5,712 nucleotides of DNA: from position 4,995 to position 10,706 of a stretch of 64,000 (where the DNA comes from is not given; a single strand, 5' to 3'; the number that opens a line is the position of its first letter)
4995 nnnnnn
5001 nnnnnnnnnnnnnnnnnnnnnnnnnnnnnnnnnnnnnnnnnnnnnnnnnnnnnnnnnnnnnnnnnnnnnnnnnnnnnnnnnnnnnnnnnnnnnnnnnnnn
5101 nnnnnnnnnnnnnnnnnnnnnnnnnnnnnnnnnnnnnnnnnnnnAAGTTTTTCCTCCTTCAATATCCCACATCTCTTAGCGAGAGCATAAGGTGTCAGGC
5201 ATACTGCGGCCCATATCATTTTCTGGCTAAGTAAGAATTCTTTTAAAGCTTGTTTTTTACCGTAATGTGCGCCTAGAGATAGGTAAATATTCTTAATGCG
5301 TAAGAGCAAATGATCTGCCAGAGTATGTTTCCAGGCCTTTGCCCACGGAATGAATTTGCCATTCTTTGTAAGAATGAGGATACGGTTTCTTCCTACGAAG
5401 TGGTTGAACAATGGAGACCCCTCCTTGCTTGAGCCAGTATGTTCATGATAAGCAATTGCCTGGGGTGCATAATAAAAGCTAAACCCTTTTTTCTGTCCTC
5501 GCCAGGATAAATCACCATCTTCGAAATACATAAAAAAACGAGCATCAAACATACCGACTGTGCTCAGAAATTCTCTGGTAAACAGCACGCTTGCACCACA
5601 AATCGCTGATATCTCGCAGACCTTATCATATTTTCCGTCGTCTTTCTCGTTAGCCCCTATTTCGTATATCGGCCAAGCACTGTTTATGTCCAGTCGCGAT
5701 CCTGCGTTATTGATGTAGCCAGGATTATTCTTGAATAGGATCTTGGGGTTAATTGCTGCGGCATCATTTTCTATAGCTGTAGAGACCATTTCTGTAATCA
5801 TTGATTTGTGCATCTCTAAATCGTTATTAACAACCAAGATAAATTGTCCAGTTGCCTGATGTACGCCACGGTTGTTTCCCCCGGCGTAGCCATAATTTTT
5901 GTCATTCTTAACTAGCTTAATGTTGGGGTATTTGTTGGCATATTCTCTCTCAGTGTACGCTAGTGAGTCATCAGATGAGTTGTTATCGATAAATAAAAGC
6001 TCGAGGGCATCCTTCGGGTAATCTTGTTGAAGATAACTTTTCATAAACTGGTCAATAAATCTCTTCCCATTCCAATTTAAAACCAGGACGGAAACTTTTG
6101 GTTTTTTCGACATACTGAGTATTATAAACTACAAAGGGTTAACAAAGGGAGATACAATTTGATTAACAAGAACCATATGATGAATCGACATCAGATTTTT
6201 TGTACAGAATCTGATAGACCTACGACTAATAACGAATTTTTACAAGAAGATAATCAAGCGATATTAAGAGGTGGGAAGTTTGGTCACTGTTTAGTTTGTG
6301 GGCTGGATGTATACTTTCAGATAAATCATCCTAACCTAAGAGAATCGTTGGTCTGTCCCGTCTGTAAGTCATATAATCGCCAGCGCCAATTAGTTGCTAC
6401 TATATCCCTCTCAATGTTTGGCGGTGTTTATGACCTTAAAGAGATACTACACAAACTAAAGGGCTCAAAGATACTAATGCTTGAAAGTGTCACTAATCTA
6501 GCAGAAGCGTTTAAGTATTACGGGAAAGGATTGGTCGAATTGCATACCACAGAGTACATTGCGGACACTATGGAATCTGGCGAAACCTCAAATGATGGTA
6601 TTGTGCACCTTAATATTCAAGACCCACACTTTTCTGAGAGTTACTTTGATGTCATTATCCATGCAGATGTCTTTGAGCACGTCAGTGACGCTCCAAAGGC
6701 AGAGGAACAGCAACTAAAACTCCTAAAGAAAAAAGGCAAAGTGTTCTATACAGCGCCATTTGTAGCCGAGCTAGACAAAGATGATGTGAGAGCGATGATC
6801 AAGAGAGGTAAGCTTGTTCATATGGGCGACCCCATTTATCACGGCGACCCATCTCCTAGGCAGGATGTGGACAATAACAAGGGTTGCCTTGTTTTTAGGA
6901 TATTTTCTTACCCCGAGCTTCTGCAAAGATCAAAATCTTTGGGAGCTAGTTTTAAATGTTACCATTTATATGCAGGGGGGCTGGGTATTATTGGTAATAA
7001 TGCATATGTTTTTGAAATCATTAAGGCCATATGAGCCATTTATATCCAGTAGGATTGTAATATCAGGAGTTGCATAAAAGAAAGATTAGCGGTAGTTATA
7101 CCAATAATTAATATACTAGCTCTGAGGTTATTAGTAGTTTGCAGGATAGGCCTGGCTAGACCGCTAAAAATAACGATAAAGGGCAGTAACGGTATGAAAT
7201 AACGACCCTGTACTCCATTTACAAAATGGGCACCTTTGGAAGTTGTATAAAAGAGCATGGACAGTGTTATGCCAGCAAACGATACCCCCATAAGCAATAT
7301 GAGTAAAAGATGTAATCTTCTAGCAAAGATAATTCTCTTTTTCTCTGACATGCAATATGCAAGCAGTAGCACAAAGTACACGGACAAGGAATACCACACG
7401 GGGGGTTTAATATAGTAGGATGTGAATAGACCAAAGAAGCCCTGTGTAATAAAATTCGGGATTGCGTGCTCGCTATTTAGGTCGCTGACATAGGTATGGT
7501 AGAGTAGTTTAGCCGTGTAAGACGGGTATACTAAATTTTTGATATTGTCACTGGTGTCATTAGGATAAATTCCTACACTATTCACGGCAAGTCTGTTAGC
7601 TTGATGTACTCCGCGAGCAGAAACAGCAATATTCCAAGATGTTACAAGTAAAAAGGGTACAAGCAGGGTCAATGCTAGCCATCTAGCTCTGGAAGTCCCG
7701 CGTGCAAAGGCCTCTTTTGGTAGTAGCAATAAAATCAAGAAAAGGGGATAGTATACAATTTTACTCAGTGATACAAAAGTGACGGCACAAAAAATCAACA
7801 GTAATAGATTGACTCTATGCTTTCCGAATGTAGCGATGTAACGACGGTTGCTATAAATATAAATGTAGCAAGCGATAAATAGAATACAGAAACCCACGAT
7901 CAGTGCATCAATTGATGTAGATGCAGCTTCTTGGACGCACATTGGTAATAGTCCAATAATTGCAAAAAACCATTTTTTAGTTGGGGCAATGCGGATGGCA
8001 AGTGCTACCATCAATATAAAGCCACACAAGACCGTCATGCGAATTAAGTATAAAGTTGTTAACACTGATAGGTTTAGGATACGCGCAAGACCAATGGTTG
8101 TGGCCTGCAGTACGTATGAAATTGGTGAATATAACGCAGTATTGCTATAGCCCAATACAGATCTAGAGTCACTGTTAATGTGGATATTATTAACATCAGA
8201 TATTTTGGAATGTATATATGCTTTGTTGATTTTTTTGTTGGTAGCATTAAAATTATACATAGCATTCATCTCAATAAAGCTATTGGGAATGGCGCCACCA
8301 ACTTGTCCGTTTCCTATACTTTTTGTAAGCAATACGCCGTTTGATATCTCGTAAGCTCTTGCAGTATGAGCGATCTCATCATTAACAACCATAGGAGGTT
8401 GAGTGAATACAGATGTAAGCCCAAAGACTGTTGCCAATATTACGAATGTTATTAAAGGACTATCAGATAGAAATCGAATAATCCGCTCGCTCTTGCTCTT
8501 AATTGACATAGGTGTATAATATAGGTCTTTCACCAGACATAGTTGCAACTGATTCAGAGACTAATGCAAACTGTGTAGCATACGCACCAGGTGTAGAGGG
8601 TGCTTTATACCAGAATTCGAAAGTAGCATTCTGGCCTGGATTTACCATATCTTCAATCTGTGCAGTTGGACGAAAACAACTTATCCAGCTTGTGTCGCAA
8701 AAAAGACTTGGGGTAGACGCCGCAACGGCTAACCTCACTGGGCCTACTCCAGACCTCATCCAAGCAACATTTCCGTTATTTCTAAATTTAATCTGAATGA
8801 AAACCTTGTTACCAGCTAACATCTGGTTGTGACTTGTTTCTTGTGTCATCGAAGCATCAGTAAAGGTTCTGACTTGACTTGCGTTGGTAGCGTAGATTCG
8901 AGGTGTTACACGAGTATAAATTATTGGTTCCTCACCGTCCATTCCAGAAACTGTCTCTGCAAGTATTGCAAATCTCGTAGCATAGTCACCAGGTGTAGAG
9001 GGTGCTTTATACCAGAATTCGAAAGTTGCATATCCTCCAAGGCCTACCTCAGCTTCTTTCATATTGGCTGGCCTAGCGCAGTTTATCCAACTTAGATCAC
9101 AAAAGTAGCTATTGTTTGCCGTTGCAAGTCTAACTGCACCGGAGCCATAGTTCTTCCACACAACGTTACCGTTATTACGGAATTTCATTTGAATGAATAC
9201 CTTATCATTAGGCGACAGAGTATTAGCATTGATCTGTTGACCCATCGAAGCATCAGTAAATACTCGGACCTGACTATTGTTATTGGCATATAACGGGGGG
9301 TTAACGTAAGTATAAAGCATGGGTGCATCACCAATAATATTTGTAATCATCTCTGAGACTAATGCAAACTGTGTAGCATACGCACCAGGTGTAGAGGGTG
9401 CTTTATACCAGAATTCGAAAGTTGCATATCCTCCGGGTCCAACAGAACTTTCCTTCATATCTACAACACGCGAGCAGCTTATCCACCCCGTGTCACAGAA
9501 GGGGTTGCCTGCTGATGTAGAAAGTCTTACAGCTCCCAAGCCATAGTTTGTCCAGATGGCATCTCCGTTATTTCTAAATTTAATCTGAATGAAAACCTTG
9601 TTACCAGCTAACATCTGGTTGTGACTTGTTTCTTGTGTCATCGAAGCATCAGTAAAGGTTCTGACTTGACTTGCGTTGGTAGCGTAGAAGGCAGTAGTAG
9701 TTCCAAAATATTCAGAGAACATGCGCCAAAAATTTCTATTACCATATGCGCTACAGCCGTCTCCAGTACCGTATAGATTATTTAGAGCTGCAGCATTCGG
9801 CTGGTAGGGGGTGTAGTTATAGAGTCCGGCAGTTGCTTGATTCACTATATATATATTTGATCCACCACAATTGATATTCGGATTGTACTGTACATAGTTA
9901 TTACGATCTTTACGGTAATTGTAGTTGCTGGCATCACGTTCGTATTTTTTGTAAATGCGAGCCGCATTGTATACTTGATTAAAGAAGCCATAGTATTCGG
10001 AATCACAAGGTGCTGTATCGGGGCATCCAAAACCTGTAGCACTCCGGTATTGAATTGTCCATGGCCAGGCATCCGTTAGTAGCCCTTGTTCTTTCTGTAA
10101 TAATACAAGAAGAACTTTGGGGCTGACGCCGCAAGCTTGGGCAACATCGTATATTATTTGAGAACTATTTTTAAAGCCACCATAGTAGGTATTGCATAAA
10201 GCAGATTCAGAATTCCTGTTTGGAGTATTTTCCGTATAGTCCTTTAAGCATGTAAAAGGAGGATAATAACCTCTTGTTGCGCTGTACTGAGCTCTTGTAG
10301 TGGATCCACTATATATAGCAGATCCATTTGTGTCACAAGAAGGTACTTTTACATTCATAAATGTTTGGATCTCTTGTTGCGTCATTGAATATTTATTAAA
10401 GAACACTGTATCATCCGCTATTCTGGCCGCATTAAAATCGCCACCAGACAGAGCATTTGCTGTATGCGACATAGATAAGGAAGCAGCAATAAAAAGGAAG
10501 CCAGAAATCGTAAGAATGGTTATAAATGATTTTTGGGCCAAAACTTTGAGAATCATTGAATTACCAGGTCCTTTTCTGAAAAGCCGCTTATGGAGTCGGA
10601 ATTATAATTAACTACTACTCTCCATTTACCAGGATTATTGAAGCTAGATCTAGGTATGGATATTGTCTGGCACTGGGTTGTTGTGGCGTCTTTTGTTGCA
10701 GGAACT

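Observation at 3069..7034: Paired Zn-ribbon methyltransferase-like paralogs with a glycine-less SAM motif next to a Wzt that carries a C-terminal extension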

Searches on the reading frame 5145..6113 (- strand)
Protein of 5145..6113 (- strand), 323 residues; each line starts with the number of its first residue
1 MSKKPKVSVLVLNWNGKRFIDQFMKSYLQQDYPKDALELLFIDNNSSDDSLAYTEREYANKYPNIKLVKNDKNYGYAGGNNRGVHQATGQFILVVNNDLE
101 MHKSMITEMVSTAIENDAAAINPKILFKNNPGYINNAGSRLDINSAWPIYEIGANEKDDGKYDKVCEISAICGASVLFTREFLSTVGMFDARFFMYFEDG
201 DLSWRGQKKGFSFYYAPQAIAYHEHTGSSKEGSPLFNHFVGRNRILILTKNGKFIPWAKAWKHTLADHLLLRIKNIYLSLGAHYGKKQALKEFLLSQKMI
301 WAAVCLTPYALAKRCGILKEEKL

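Call 4: search_protein_families(library=pfam, proteins=[window:5145-6113:-], max_evalue=0.1)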
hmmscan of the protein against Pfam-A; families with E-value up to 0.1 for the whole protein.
window:5145-6113:- (323 aa): 4 families
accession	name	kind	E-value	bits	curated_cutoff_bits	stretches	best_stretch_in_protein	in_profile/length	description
PF00535.33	Glycos_transf_2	-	2.2e-21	76.9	23.3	1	8-149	1-132/168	Glycosyl transferase family 2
PF13641.12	Glyco_tranf_2_3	-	1.4e-13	51.8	27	1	5-229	1-217/230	Glycosyltransferase like family 2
PF10111.15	Glyco_tranf_2_2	-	6.6e-08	32.8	27.3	1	16-230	11-223/276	Glycosyltransferase like family 2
PF13632.12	Glyco_trans_2_3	-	0.0024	18.1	27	1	171-226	72-126/198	Glycosyl transferase family group 2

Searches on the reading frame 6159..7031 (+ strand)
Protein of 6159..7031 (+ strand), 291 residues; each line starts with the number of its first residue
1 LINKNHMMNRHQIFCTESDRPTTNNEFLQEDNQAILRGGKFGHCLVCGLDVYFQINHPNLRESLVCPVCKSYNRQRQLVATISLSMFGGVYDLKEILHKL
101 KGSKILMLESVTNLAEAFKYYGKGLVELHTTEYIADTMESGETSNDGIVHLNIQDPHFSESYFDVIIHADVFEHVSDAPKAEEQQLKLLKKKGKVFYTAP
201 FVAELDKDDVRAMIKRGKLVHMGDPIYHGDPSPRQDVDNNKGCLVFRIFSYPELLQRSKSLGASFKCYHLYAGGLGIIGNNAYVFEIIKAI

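Call 4: search_protein_families(library=pfam, proteins=[window:6159-7031:+], max_evalue=0.1)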
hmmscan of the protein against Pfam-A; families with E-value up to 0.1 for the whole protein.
window:6159-7031:+ (291 aa): 6 families
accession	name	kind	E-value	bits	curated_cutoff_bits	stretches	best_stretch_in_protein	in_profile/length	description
PF08241.18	Methyltransf_11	-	2.9e-05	25.1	21.2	1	144-196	39-94/95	Methyltransferase domain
PF13489.12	Methyltransf_23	-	0.00021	21.5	27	1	153-202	72-121/164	Methyltransferase domain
PF13847.12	Methyltransf_31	-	0.0071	16.5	27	1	157-200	67-112/145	Methyltransferase domain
PF08242.18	Methyltransf_12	-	0.0075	17.4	30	1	150-194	52-97/98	Methyltransferase domain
PF05605.18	zf-Di19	-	0.025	15.3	27.5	1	53-84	21-51/54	Drought induced 19 protein (Di19), zinc-binding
PF12756.13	zf-C2H2_2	-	0.092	13.4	26.9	0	3-48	15-57/100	C2H2 type zinc-finger (2 copies)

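Call 5: search_protein_families(library=ncbifam, proteins=[window:6159-7031:+], max_evalue=0.1)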
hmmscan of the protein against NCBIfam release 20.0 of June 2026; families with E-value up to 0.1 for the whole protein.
window:6159-7031:+ (291 aa): 4 families
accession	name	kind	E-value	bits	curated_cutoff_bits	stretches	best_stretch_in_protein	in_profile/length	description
NF041675.1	sarc_dimgly_tmase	equivalog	0.0017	18.4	550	1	148-229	120-202/278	sarcosine/dimethylglycine N-methyltransferase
TIGR01983.1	UbiG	equivalog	0.0019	17.5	102.95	1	160-198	114-152/228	bifunctional 2-polyprenyl-6-hydroxyphenol methylase/3-demethylubiquinol 3-O-methyltransferase UbiG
NF041536.1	ArsM_DUF2284_UU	exception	0.0019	16.6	575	1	151-215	134-198/459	arsenite methyltransferase/DUF2284 domain selenoprotein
TIGR01188.1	drrA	subfamily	0.025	13.9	312.45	1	42-124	48-128/302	daunorubicin resistance ABC transporter, ATP-binding protein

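Call 38: list_cluster_members(proteins=[P0004, P0001, window:6159-7031:+, window:1876-3069:+, window:3937-5172:-, window:21335-22762:+])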
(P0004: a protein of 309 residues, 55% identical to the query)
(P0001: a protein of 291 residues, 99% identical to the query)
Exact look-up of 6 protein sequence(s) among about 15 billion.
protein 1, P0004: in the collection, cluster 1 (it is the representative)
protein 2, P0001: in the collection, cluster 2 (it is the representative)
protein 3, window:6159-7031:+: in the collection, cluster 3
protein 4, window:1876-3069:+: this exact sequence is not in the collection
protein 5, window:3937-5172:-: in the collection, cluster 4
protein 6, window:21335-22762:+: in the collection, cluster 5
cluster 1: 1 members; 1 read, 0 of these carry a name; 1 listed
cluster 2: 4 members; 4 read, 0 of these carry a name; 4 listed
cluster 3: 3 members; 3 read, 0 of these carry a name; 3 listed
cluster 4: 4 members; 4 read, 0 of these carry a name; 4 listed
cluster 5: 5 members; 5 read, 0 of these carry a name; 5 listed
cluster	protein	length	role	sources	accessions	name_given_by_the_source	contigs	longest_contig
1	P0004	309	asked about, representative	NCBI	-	-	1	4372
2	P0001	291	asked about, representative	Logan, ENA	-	-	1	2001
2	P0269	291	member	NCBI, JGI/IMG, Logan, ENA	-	-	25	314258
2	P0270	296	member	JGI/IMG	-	-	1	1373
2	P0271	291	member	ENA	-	-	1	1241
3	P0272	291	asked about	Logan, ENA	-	-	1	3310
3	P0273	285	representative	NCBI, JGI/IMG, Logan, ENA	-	-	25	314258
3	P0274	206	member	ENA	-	-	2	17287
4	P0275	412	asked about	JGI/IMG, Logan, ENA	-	-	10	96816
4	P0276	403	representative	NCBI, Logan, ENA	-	-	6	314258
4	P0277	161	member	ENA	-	-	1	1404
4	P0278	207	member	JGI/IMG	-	-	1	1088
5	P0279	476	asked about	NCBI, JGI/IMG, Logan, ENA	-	-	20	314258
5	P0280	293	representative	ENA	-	-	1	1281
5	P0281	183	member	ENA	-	-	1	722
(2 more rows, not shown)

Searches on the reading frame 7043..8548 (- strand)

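Call 40: search_protein_families(library=pfam, proteins=[window:7043-8548:-], max_evalue=0.001)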
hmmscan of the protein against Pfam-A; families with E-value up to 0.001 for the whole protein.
window:7043-8548:- (502 aa): 1 family
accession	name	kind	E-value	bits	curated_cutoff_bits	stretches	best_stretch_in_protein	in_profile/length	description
PF09913.15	DUF2142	-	2.8e-42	145.3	30.1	1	42-458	3-395/395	Predicted membrane protein (DUF2142)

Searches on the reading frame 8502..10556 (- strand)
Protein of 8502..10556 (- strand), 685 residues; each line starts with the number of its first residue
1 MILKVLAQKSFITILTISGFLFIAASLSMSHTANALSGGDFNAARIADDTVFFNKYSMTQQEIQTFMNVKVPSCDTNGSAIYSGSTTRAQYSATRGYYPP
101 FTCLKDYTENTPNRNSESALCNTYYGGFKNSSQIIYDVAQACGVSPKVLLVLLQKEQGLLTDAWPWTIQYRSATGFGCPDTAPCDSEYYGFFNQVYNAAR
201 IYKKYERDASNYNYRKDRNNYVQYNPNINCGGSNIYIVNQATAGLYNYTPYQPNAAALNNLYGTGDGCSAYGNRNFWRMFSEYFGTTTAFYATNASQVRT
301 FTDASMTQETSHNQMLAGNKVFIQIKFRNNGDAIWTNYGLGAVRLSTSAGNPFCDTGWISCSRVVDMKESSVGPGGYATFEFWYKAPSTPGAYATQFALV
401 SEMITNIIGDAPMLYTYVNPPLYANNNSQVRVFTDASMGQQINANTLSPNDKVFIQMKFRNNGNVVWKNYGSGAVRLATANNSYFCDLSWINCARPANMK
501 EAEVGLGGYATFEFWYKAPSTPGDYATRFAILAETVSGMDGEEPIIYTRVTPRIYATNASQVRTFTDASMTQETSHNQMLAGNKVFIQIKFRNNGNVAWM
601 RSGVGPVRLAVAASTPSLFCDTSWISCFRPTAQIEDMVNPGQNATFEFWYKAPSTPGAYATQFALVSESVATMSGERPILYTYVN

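Call 40: search_protein_families(library=pfam, proteins=[window:8502-10556:-], max_evalue=0.001)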
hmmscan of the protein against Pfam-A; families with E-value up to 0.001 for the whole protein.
window:8502-10556:- (685 aa): 1 family
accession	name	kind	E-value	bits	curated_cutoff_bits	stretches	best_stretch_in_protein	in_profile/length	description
PF16158.11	N_BRCA1_IG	-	1.4e-16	61.5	28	2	578-669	6-94/108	Ig-like domain from next to BRCA1 gene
